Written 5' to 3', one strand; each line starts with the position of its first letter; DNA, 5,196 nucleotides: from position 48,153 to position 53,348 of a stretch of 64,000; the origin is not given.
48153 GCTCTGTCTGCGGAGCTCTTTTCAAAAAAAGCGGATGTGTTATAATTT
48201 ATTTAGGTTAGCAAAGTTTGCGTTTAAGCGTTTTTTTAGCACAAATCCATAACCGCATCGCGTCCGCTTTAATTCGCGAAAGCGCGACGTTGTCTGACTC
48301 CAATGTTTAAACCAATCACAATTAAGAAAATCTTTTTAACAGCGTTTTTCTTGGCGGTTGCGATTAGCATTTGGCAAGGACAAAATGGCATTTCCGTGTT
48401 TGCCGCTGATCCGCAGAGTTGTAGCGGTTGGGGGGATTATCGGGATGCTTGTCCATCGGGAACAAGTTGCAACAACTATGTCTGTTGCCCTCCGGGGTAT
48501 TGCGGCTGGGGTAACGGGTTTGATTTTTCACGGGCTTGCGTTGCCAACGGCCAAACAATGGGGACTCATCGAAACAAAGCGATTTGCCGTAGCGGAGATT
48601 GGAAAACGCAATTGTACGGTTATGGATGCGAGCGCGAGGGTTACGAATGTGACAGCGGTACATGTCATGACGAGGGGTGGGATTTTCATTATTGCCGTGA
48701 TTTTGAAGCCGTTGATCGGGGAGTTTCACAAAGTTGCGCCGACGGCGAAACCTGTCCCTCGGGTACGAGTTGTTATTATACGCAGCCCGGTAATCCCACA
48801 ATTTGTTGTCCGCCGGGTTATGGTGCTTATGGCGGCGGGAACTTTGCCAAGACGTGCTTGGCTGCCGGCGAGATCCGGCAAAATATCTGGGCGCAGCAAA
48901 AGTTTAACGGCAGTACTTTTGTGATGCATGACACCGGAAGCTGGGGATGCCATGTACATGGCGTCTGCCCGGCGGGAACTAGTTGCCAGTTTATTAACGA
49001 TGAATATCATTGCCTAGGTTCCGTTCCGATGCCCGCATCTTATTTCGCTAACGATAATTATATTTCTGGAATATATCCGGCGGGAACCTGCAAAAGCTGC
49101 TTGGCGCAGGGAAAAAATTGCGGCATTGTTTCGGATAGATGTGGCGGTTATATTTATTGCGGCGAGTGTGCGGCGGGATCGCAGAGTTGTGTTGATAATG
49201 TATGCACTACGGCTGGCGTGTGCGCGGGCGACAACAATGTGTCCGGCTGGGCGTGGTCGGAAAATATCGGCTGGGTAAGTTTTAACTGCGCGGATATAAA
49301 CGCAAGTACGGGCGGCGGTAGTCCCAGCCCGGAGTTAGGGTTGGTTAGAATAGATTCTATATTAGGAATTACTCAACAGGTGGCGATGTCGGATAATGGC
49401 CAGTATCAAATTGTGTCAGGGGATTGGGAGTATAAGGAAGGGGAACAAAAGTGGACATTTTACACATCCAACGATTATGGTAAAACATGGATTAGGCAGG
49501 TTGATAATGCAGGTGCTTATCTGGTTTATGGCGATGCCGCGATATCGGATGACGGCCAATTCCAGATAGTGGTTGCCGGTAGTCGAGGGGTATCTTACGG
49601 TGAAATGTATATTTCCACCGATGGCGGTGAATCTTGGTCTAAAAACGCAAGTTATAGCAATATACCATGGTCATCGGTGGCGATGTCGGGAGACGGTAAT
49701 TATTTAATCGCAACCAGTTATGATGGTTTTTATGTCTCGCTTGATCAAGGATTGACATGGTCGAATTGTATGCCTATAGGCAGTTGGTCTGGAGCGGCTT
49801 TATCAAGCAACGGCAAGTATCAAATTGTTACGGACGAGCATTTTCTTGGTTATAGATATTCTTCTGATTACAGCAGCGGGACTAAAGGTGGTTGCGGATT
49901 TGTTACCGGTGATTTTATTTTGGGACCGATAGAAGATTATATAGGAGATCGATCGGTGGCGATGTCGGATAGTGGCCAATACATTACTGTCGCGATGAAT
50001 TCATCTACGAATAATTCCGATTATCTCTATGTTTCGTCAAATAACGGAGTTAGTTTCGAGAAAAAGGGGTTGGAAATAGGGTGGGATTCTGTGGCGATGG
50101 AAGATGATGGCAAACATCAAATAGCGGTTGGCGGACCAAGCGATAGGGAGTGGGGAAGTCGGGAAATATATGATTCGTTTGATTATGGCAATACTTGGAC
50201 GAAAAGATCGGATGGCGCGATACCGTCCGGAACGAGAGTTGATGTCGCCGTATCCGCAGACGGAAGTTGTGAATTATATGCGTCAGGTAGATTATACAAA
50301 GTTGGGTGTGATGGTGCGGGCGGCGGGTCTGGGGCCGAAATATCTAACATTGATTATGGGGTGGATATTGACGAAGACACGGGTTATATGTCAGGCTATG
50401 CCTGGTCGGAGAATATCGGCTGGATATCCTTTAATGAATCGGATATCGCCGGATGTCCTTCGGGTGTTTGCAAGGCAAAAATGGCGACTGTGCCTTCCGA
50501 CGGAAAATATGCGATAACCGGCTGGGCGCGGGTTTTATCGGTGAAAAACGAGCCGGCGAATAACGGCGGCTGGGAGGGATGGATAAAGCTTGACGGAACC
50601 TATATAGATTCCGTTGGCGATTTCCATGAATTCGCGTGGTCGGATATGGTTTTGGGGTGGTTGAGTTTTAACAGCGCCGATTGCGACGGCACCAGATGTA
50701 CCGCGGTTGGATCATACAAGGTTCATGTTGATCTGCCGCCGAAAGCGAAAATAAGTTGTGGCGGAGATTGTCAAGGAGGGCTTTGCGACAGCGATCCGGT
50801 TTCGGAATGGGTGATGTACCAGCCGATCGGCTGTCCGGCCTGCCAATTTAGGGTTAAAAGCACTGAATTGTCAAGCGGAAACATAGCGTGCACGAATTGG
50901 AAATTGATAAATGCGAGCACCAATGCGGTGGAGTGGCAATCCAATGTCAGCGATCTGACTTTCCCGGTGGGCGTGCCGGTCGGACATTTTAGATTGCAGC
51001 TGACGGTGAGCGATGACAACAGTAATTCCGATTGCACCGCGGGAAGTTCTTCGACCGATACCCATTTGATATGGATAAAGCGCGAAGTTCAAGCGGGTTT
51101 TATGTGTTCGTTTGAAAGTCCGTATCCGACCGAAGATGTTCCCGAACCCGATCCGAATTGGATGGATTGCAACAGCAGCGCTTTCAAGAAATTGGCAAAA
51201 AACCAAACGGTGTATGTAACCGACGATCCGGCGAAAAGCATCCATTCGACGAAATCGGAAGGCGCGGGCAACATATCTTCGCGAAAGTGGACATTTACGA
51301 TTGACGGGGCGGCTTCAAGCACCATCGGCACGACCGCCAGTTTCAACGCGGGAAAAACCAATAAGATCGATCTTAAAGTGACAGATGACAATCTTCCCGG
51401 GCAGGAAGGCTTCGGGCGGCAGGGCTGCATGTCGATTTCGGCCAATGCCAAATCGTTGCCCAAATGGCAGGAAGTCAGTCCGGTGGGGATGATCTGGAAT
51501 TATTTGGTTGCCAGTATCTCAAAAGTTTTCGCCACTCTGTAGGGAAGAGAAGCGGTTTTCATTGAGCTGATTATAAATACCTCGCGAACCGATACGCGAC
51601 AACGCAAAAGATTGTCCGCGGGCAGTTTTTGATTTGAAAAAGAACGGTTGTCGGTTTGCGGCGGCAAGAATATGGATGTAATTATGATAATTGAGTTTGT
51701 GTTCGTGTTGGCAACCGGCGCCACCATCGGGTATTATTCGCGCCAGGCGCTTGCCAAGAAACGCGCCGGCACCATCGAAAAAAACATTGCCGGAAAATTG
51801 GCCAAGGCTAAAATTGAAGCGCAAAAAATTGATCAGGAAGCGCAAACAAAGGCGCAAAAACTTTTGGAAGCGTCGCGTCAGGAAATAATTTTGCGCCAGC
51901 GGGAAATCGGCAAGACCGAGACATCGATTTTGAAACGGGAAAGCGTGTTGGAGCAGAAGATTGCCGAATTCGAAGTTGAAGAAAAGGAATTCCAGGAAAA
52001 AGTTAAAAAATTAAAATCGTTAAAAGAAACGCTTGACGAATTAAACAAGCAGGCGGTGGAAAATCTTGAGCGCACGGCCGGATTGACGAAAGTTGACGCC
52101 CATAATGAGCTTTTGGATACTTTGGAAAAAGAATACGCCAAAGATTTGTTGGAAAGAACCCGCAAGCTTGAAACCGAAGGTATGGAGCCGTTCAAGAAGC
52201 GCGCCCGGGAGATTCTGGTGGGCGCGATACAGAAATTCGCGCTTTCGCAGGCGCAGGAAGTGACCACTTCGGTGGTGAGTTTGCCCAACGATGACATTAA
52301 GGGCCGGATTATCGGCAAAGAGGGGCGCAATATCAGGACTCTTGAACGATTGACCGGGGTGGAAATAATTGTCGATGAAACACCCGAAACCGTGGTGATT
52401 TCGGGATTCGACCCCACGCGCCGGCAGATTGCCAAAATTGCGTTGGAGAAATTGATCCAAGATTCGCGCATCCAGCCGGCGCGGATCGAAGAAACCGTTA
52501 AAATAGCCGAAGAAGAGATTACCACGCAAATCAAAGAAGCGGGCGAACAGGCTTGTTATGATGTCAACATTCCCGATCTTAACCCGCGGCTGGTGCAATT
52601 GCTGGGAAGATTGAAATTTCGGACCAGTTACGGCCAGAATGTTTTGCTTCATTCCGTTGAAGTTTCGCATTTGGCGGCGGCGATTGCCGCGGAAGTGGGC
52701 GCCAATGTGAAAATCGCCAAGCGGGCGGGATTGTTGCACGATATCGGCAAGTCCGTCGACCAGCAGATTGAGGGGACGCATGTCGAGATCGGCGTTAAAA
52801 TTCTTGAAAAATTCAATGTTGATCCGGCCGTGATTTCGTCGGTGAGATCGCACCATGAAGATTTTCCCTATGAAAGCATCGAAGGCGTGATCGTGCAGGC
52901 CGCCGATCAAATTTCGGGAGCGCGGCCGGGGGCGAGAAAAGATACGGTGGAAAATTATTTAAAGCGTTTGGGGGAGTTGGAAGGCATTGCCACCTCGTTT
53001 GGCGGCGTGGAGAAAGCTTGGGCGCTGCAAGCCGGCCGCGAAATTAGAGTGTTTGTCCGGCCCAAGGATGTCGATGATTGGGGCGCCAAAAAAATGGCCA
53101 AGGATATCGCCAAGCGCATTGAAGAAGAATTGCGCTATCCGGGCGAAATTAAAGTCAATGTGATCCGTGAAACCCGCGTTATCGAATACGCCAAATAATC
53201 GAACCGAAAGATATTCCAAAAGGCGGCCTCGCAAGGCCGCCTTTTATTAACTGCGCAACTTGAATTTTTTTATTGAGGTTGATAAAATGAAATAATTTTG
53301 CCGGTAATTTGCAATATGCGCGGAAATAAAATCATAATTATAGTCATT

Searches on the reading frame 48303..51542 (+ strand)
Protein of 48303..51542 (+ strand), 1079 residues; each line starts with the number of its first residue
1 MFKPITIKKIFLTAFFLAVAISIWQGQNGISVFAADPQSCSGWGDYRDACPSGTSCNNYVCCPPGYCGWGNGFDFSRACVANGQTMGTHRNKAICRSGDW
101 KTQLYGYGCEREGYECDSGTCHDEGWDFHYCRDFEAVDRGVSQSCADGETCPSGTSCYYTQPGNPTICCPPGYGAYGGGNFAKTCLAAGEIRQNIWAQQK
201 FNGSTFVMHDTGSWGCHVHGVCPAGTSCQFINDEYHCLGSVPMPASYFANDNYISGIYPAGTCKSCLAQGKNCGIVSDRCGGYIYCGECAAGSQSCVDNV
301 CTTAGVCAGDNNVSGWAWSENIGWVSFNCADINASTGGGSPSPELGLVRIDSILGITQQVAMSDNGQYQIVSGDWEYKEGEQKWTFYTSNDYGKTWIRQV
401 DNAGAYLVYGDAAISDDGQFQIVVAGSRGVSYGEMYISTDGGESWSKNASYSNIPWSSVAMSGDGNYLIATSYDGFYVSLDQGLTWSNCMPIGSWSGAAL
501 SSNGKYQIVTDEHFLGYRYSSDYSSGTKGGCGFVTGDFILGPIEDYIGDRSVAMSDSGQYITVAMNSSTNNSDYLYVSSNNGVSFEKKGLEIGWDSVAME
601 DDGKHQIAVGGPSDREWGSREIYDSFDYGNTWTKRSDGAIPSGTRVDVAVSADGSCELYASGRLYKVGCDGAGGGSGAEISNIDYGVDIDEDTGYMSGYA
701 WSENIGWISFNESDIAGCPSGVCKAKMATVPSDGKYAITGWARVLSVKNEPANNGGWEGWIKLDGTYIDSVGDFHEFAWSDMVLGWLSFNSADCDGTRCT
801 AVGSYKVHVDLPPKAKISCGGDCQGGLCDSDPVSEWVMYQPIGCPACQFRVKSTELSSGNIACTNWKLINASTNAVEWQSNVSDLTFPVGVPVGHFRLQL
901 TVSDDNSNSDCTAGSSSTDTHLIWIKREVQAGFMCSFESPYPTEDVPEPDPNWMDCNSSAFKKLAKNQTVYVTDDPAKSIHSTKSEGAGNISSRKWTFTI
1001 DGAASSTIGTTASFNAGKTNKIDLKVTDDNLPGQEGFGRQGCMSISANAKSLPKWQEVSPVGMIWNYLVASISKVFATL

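Call 14: search_protein_families(library=pfam, proteins=[window:48303-51542:+], max_evalue=0.01)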
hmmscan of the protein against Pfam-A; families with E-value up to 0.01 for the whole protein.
window:48303-51542:+ (1079 aa): 3 families
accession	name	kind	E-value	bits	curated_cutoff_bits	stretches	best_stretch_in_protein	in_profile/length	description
PF02012.26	BNR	-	3.6e-07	29.6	27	0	436-447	1-12/12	BNR/Asp-box repeat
PF15902.12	Sortilin-Vps10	-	0.00042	19.7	33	1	386-590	3-207/446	Sortilin, neurotensin receptor 3,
PF24316.1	Tli3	-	0.0016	19.2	27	0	427-478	79-127/129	T6SS Tli3 immunity protein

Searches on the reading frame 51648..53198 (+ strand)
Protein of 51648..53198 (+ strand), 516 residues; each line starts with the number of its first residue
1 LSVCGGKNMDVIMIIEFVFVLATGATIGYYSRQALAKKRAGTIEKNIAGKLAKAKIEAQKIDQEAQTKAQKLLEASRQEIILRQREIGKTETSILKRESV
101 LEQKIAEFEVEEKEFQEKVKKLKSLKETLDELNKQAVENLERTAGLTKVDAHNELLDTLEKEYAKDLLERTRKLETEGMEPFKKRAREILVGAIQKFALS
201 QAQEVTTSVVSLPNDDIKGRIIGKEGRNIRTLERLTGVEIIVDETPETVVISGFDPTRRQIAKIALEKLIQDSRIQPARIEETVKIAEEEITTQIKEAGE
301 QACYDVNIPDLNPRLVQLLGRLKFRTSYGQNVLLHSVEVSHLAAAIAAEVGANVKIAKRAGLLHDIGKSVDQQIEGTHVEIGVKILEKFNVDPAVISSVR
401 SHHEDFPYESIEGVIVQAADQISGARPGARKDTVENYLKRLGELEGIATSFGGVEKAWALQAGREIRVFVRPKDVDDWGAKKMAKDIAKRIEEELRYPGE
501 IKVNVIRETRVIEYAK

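Call 14: search_protein_families(library=pfam, proteins=[window:51648-53198:+], max_evalue=0.01)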
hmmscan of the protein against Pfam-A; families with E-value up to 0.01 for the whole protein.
window:51648-53198:+ (516 aa): 4 families
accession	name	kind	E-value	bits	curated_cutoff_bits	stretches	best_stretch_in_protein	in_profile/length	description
PF12072.13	RNase_Y_N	-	4e-20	72.6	32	1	13-198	2-198/201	RNase Y N-terminal region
PF01966.28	HD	-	4.9e-19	69.2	22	1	334-423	3-114/116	HD domain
PF00013.35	KH_1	-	1.5e-10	41.1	21.5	1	210-267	4-65/66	KH domain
PF08668.18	HDOD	-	0.0014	18.6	22.9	1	332-369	95-133/196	HDOD domain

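Call 47: find_encoding_contigs(protein=window:51684-53198:+, flank=3000, max_places=10)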
Protein window:51684-53198:+ (504 aa): 4 contigs read that carry it; 3 places shown.
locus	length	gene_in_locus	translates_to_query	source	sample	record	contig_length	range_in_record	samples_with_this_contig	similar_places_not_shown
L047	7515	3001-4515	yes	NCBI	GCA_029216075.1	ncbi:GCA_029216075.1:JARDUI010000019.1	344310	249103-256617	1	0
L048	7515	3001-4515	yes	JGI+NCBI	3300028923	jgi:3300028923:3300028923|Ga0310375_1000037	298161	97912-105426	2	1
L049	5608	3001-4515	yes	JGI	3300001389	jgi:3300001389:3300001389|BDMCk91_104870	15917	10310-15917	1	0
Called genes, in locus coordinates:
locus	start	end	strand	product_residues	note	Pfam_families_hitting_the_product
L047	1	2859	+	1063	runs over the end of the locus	PF02012:BNR (faint)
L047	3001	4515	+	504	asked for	PF12072:RNase_Y_N, PF00013:KH_1, PF22891:KH_PNO1_2nd (weak), PF01966:HD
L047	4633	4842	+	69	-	-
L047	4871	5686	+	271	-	-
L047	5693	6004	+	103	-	-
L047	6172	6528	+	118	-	-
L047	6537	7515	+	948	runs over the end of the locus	PF02089:Palm_thioest, PF02450:LCAT, PF07819:PGAP1, PF24096:DUF7379 (weak)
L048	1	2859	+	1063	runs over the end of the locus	PF02012:BNR (faint)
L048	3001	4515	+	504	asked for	PF12072:RNase_Y_N, PF00013:KH_1, PF22891:KH_PNO1_2nd (weak), PF01966:HD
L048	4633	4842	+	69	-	-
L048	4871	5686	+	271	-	-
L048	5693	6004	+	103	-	-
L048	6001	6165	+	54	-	-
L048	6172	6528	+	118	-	-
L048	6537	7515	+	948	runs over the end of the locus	PF02089:Palm_thioest, PF02450:LCAT, PF07819:PGAP1, PF24096:DUF7379 (weak)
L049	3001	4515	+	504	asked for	PF12072:RNase_Y_N, PF00013:KH_1, PF22891:KH_PNO1_2nd (weak), PF01966:HD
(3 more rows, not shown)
